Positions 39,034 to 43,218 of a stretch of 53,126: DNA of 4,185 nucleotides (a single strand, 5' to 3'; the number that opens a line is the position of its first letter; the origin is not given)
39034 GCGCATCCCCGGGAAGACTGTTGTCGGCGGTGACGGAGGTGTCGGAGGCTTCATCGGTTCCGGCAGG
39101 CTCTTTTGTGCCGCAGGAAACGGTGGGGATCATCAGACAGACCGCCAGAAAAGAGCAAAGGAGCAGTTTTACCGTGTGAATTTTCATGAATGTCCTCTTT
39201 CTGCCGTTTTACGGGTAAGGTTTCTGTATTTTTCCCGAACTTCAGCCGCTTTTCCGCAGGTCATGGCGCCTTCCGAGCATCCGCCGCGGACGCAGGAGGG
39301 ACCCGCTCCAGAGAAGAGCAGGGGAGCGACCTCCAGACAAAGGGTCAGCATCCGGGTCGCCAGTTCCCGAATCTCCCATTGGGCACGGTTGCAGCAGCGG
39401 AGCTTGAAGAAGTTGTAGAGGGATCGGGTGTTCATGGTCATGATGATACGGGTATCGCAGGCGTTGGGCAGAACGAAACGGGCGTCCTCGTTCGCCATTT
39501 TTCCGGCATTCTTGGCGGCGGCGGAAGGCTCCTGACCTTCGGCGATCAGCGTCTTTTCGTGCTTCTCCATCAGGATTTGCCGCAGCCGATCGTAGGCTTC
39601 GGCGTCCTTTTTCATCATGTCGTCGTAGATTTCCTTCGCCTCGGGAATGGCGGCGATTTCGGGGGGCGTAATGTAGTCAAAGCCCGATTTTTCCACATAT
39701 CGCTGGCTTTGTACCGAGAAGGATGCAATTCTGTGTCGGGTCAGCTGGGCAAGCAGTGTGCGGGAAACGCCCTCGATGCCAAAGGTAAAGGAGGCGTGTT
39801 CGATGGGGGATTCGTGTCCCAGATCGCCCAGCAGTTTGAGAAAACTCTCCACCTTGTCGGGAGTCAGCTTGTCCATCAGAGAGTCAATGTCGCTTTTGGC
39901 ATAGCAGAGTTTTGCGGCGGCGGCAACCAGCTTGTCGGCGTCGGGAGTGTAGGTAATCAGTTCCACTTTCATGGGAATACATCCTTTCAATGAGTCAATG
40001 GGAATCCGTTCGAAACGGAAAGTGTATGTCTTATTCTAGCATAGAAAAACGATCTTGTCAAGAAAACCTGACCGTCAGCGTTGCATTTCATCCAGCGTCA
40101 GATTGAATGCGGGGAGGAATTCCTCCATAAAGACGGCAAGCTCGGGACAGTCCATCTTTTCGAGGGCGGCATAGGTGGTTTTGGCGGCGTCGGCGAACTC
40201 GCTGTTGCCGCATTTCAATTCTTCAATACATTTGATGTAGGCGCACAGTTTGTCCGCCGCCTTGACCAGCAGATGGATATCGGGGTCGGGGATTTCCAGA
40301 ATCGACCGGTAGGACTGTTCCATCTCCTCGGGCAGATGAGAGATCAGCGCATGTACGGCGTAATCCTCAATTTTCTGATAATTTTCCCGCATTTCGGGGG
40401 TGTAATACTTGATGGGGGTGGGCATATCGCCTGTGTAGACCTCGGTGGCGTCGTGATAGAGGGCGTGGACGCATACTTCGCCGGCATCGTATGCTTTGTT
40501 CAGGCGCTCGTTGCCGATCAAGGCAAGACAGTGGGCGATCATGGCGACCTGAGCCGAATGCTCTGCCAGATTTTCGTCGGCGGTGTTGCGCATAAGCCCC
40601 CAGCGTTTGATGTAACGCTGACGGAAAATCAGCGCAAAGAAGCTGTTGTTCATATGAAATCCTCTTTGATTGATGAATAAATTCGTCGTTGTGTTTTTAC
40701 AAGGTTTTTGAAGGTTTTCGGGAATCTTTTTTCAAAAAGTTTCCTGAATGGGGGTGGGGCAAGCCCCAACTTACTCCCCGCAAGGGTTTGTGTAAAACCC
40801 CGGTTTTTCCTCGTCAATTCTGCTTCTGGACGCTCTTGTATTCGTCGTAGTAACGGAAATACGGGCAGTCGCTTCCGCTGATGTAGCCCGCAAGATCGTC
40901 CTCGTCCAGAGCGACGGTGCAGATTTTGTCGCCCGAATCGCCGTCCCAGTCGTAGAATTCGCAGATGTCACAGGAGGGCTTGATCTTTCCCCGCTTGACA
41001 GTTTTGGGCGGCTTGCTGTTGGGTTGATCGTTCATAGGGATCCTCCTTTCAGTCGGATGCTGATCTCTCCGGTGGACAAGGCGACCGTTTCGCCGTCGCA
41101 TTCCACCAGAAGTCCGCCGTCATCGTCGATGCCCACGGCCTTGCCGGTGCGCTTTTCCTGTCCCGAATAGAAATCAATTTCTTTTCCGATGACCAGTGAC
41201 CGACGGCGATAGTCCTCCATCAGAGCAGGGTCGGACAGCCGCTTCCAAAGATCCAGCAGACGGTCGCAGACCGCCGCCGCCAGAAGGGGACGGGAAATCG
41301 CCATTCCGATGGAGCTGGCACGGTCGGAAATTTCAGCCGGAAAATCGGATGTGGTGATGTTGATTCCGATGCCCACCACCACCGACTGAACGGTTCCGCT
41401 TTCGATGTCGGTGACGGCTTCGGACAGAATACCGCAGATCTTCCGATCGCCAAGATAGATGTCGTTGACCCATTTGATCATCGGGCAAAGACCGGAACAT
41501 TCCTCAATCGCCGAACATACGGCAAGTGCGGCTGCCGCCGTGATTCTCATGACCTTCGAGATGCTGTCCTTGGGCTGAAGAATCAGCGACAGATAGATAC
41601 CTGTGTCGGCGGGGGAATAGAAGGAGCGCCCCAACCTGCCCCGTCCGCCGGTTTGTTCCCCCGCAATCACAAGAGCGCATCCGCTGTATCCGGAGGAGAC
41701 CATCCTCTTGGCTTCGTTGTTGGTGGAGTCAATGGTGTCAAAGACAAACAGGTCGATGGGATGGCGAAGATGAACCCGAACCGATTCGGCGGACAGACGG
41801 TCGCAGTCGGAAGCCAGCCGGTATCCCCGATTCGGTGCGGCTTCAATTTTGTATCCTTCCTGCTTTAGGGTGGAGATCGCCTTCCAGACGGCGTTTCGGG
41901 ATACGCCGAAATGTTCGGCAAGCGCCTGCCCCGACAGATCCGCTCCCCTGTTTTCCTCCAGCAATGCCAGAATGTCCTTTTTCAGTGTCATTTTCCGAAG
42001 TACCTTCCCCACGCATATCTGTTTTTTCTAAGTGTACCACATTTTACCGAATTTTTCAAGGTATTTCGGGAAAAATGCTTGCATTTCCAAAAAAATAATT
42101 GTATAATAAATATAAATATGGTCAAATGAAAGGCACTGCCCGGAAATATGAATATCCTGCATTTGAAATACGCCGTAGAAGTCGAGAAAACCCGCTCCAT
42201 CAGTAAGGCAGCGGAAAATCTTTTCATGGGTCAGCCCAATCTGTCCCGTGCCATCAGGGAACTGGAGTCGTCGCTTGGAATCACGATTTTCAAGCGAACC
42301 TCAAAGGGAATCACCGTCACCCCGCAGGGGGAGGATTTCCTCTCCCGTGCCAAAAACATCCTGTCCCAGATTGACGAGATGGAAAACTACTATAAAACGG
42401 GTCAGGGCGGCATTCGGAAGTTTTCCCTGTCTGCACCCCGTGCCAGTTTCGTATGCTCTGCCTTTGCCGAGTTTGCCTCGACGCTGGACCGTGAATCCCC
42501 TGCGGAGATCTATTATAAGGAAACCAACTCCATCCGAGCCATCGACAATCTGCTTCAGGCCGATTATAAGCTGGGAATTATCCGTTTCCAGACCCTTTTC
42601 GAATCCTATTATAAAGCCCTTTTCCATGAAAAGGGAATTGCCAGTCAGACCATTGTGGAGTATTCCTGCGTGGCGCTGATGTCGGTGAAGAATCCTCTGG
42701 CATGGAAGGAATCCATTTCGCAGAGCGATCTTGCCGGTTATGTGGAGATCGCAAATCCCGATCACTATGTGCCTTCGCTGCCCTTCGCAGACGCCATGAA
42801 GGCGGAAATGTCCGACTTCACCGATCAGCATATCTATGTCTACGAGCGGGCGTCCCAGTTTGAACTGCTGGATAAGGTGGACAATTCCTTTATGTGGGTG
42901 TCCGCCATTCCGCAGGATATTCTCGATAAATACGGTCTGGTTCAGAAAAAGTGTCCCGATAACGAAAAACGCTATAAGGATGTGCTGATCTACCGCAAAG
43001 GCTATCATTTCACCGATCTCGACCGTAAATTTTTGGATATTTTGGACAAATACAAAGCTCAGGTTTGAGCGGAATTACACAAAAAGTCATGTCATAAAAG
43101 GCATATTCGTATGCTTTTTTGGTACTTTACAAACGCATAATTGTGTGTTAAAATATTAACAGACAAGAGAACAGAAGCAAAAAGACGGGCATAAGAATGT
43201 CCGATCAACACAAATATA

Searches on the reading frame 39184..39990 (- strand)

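Call 26: search_protein_families(library=pfam, proteins=[window:39184-39990:-], max_evalue=0.00001)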
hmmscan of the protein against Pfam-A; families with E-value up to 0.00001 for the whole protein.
window:39184-39990:- (268 aa): 1 family
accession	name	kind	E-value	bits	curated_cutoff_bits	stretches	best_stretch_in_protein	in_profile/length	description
PF02511.20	Thy1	-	5.5e-73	245.3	24.8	1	10-223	1-190/191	Thymidylate synthase complementing protein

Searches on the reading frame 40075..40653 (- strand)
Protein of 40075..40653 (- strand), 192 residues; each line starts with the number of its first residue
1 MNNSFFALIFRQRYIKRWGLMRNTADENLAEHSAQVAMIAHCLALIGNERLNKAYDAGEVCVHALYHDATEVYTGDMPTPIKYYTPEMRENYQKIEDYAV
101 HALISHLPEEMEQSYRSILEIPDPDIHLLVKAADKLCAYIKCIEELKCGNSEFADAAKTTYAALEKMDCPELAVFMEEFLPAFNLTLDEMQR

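Call 26: search_protein_families(library=pfam, proteins=[window:40075-40653:-], max_evalue=0.00001)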
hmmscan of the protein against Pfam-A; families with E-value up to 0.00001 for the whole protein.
window:40075-40653:- (192 aa): 2 families
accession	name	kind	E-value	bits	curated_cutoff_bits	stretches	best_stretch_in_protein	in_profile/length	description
PF12917.13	YfbR-like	-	3e-73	245.8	25.9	1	4-183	1-182/182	5'-deoxynucleotidase YfbR-like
PF13023.12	HD_3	-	3.7e-12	46.9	22.5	1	13-120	5-106/165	HD domain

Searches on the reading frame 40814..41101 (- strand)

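Call 26: search_protein_families(library=pfam, proteins=[window:40814-41101:-], max_evalue=0.00001)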
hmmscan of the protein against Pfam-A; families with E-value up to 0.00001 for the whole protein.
window:40814-41101:- (95 aa): 1 family
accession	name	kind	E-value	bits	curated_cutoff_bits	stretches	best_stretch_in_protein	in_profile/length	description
PF20076.4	DUF6472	-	1.9e-16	60.4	27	1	43-95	3-57/57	Domain of unknown function (DUF6472)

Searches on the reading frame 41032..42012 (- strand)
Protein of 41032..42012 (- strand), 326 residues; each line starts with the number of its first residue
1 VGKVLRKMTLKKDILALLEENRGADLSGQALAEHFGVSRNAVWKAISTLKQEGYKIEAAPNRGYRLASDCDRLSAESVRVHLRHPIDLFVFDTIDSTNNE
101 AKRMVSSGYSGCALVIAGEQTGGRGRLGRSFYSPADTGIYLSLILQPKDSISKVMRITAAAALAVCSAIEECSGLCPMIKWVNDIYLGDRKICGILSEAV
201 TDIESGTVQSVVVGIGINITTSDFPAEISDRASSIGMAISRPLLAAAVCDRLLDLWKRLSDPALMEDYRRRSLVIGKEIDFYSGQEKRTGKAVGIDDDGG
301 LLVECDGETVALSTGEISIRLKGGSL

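Call 6: search_protein_families(library=pfam, proteins=[window:41032-42012:-])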
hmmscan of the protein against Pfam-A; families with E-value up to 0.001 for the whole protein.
window:41032-42012:- (326 aa): 6 families
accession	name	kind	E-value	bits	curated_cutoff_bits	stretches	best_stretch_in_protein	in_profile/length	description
PF08279.18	HTH_11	-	1.6e-18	66.8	25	1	12-65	3-55/55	HTH domain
PF03099.24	BPL_LplA_LipB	-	1e-17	64.7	21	1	91-218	2-133/133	Biotin/lipoate A/B protein ligase family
PF02237.23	BPL_C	-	1.2e-10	41.6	21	1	275-320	2-48/48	Biotin protein ligase C terminal domain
PF13412.12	HTH_24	-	5.9e-06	26.2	21.9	1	11-54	5-46/48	Winged helix-turn-helix DNA-binding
PF00392.27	GntR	-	5.1e-05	23.3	27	1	22-63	20-61/64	Bacterial regulatory proteins, gntR family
PF13404.12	HTH_AsnC-type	-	0.00083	19.6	27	0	13-46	7-38/42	AsnC-type helix-turn-helix domain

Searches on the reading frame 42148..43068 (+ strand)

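Call 6: search_protein_families(library=pfam, proteins=[window:42148-43068:+])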
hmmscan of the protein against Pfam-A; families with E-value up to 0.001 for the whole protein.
window:42148-43068:+ (306 aa): 1 family
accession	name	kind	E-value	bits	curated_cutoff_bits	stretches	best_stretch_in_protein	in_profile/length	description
PF00126.33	HTH_1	-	6.8e-18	64.8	26.6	1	5-62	3-60/60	Bacterial regulatory helix-turn-helix protein, lysR family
